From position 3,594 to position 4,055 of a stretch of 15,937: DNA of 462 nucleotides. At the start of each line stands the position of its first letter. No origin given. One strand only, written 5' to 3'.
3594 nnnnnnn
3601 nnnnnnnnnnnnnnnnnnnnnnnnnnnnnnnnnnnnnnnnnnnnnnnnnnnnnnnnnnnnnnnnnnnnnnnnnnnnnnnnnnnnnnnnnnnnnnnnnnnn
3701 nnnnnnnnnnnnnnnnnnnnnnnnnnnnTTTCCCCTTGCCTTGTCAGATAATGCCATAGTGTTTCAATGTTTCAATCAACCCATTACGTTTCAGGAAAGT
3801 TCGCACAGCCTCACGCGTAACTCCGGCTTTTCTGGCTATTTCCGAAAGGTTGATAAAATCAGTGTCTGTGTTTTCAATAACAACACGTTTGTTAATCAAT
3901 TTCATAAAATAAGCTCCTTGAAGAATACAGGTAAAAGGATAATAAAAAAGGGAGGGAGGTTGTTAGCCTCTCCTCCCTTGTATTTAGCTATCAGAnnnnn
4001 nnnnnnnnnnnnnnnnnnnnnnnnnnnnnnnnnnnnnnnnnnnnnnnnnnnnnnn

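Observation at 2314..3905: Post-capsid unit: 53-aa HTH protein, 275-aa acidic unknown and a separately promoted 49-aa basic protein, bracketed by terminators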

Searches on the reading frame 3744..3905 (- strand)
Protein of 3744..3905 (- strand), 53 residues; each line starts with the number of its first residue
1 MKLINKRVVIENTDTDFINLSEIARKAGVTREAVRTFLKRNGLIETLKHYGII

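Call 5: search_protein_families(library=pfam, proteins=[window:3744-3905:-], max_evalue=0.1)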
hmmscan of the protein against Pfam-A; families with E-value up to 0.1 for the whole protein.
window:3744-3905:- (53 aa): 13 families
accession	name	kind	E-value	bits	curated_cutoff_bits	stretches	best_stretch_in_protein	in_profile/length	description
PF04545.22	Sigma70_r4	-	0.002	18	24.1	1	18-40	21-43/50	Sigma-70, region 4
PF04383.19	KilA-N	-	0.0035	17.6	23.8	1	4-50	4-50/107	KilA-N domain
PF13518.12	HTH_28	-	0.008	16.7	25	1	19-41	14-36/52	Helix-turn-helix domain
PF08279.18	HTH_11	-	0.019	15.3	25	1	12-36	11-34/55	HTH domain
PF21716.3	dnstrm_HI1420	-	0.035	14.4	27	1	9-48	24-65/90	Probable addiction module antidote protein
PF00356.27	LacI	-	0.035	14.3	27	1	20-44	2-26/46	Bacterial regulatory proteins, lacI family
PF15943.11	YdaS_toxin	-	0.05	13.9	30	1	21-42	12-33/65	Bacterial toxin YdaS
PF07225.17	NDUF_B4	-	0.058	13.7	21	1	16-44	18-45/124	NADH-ubiquinone oxidoreductase B15 subunit (NDUFB4)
PF13551.12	HTH_29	-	0.061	13.9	28.1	1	19-49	14-46/64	Winged helix-turn helix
PF13338.12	AbiEi_4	-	0.068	13.7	25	1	17-41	13-36/49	Transcriptional regulator, AbiEi antitoxin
PF04297.20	UPF0122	-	0.074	13.7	22.7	1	17-42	33-58/101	Putative helix-turn-helix protein, YlxM / p13 like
PF11427.14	HTH_Tnp_Tc3_1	-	0.074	13.4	21.1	1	19-39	22-42/50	Tc3 transposase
PF13411.12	MerR_1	-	0.091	13.3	21.6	0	20-43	3-26/69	MerR HTH family regulatory protein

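Call 6: search_protein_families(library=phrogs, proteins=[window:3744-3905:-], max_evalue=0.01)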
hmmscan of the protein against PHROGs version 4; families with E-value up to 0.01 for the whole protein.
window:3744-3905:- (53 aa): 1 family
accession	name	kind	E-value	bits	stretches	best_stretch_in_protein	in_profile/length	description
phrog_7061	-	DNA, RNA and nucleotide metabolism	0.00018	23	1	18-40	45-67/70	HTH DNA binding protein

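Call 16: find_encoding_contigs(protein=window:3744-3905:-, flank=10000, max_places=8)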
Protein window:3744-3905:- (53 aa): 5 contigs read that carry it; 4 places shown.
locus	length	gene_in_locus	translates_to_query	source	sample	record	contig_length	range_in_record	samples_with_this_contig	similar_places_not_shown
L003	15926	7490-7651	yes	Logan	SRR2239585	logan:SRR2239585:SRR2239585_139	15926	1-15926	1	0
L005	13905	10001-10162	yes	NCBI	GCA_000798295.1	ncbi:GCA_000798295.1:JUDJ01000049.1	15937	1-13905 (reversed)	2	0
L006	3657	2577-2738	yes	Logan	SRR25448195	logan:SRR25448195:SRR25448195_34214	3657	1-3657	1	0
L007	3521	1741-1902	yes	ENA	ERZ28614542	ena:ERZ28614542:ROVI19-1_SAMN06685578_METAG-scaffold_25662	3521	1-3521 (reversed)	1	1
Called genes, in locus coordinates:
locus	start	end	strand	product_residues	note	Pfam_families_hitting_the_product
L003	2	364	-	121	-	?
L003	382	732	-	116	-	-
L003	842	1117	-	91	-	-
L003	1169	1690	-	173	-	-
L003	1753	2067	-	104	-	-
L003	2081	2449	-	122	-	-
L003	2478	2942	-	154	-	-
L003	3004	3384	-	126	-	-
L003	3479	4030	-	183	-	-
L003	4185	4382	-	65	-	-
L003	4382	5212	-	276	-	PF05265:DUF723, PF10544:T5orf172, PF13455:MUG113 (weak)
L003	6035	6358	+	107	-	-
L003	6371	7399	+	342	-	PF03864:Phage_cap_E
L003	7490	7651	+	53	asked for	-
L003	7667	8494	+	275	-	PF21821:Dit_like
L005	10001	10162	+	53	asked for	-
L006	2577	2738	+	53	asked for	-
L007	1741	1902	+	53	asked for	-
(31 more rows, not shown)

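Call 61: find_homologous_proteins(query=window:3744-3905:-, max_evalue=1)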
Query window:3744-3905:- (53 aa): 2 proteins with E <= 1 among 2 candidates.
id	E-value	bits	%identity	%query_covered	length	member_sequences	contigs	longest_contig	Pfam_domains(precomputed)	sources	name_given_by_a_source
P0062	1.4e-24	101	96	100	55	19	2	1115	-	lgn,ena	-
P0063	1.3e-22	95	89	100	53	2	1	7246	-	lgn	-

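Call 70: search_solved_structures(query=A3, max_evalue=10)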
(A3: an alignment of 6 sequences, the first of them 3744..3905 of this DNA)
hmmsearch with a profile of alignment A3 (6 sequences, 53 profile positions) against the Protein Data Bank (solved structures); distinct sequences matched with E-value up to 10: 81 (the best 60 are shown).
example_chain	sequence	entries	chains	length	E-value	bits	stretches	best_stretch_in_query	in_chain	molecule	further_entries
8fje_A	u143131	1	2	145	0.036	17.2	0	38-51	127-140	E8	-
8x7j_B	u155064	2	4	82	0.24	14.6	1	7-42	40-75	Histone H4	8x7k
3kwq_B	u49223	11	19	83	0.24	14.5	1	7-42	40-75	Histone H4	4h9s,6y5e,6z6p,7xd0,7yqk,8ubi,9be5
2hue_C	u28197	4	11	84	0.25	14.5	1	7-42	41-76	Histone H4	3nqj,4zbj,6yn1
8kcb_H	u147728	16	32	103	0.26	14.5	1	8-42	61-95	Histone H4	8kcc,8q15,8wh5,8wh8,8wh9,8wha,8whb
5d1w_A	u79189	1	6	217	0.28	14.3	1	13-43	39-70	Rv3249c transcriptional regulator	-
8hqy_B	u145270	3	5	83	0.29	14.3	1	7-42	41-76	Histone H4 (Fragment) | Histone H4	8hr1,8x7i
5mlu_B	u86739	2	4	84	0.29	14.3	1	7-42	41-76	Histone H4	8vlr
6fq5_B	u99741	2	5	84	0.3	14.3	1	7-42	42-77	Histone H4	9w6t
8j90_B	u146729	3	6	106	0.3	14.3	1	8-42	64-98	Histone H4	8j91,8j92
6fq5_F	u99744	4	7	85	0.3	14.2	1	7-42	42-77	Histone H4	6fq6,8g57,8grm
3vib_A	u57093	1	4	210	0.3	14.2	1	20-39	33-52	MtrR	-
6fq8_B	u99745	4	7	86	0.3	14.2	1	7-42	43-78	Histone H4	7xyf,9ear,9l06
1p3g_B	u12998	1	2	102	0.32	14.2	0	7-42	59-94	Histone H4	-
8jhf_B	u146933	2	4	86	0.32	14.2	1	7-42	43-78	Histone H4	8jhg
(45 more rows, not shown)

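Call 78: predict_structure(alignment_id=A5)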
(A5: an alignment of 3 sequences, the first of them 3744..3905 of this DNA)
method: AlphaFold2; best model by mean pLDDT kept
length: 53 residues; sequences in the alignment: 3
mean_pLDDT: 68.2   pTM: 0.45
mean pLDDT of the five models: 68.2, 68.2, 67.4, 65.2, 59.6
residues with pLDDT >= 90: 0; 70-90: 32; 50-70: 7; < 50: 14
segments of 3 or more residues with pLDDT < 50: 1-14
pLDDT, mean of each block of 10 residues (from residue 1): 41 55 83 85 78 63
secondary structure, 60 per line:
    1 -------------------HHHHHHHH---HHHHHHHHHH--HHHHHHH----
elements in order: H20-27 H31-40 H43-49

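Call 83: fold_search(model_id=the predicted structure, library=pdb)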
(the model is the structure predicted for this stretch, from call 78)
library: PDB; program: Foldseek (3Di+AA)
matches with E <= 10: 471; with E <= 0.001: 0
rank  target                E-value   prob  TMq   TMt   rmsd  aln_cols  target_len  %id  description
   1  2cg4_A                6.0e-01  0.21  0.32  0.15  11.7        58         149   24  Structure of E.coli AsnC (released 2006-04-04)
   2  9e87_F                7.3e-01  0.41  0.40  0.10   6.7        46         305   30  De Novo Mycobacterium tuberculosis transcription initiation pre-RPO promoter complex with open Beta' clamp (RNA Polyme (released 2025-10-01)
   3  6dv9_F                9.6e-01  0.33  0.43  0.15  11.2        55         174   22  Crystal structure of Mycobacterium tuberculosis transcription initiation complex(ECF sigma factor L) containing 5nt RN (released 2019-02-20)
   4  3hug_K                1.4e+00  0.30  0.44  0.34   8.3        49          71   24  Crystal structure of Mycobacterium tuberculosis anti-sigma factor RslA in complex with -35 promoter binding domain of  (released 2010-03-02)
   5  3hug_G                1.4e+00  0.30  0.44  0.32   8.3        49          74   24  Crystal structure of Mycobacterium tuberculosis anti-sigma factor RslA in complex with -35 promoter binding domain of  (released 2010-03-02)
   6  3hug_C                1.4e+00  0.30  0.44  0.31   8.3        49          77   24  Crystal structure of Mycobacterium tuberculosis anti-sigma factor RslA in complex with -35 promoter binding domain of  (released 2010-03-02)
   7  1etx_A                1.5e+00  0.44  0.49  0.35  10.6        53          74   23  THE CRYSTAL STRUCTURE OF E. COLI FIS MUTANT Q74A (released 2000-10-11)
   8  8d5v_D                1.5e+00  0.15  0.34  0.20   7.3        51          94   29  WhiB6 bound to the SigmaAr4-RNAP Beta flap tip chimera (released 2023-06-14)
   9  6c04_F                1.6e+00  0.14  0.34  0.08   7.5        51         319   29  Mtb RNAP Holo/RbpA/double fork DNA -closed clamp (released 2018-03-28)
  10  8d5v_B                1.6e+00  0.13  0.33  0.19   7.3        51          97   29  WhiB6 bound to the SigmaAr4-RNAP Beta flap tip chimera (released 2023-06-14)
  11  1etq_A                1.7e+00  0.38  0.46  0.29  10.6        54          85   20  THE CRYSTAL STRUCTURE OF E. COLI FIS MUTANT R71Y (released 2000-10-11)
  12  1s7o_A                1.7e+00  0.30  0.42  0.23   7.0        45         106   31  Crystal structure of putative DNA binding protein SP_1288 from Streptococcus pygenes (released 2004-06-29)
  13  3hug_E                1.7e+00  0.28  0.44  0.33   8.2        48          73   25  Crystal structure of Mycobacterium tuberculosis anti-sigma factor RslA in complex with -35 promoter binding domain of  (released 2010-03-02)
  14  3hug_A                1.7e+00  0.28  0.44  0.30   8.3        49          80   24  Crystal structure of Mycobacterium tuberculosis anti-sigma factor RslA in complex with -35 promoter binding domain of  (released 2010-03-02)
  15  3mvp_B                1.7e+00  0.25  0.41  0.14   6.8        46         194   24  The Crystal Structure of a TetR/AcrR transcriptional regulator from Streptococcus mutans to 1.85A (released 2010-05-12)
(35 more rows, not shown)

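Call 112: search_protein_families(library=padloc, proteins=[window:3744-3905:-], max_evalue=0.01)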
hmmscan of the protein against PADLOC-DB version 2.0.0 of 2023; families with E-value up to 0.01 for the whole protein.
window:3744-3905:- (53 aa): 2 families
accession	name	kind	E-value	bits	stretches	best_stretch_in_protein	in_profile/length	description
PDLC04133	mad1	-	1e-05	23.7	1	14-45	2-33/60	mads_1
PDLC04388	PDC-M06B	-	0.006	14.5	1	12-40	76-104/174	-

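Call 125: search_protein_families(library=ncbifam, proteins=[window:3744-3905:-], max_evalue=0.01)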
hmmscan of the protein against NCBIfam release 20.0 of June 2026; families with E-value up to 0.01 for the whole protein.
window:3744-3905:- (53 aa): 2 families
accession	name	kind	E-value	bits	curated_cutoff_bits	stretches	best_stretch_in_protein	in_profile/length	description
NF045758.2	YlxM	equivalog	0.0052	16.9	80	1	18-41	33-56/72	YlxM family DNA-binding protein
NF009949.0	PRK13413.1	equivalog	0.0099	15.6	272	1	2-44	157-199/203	master DNA invertase Mpi family serine-type recombinase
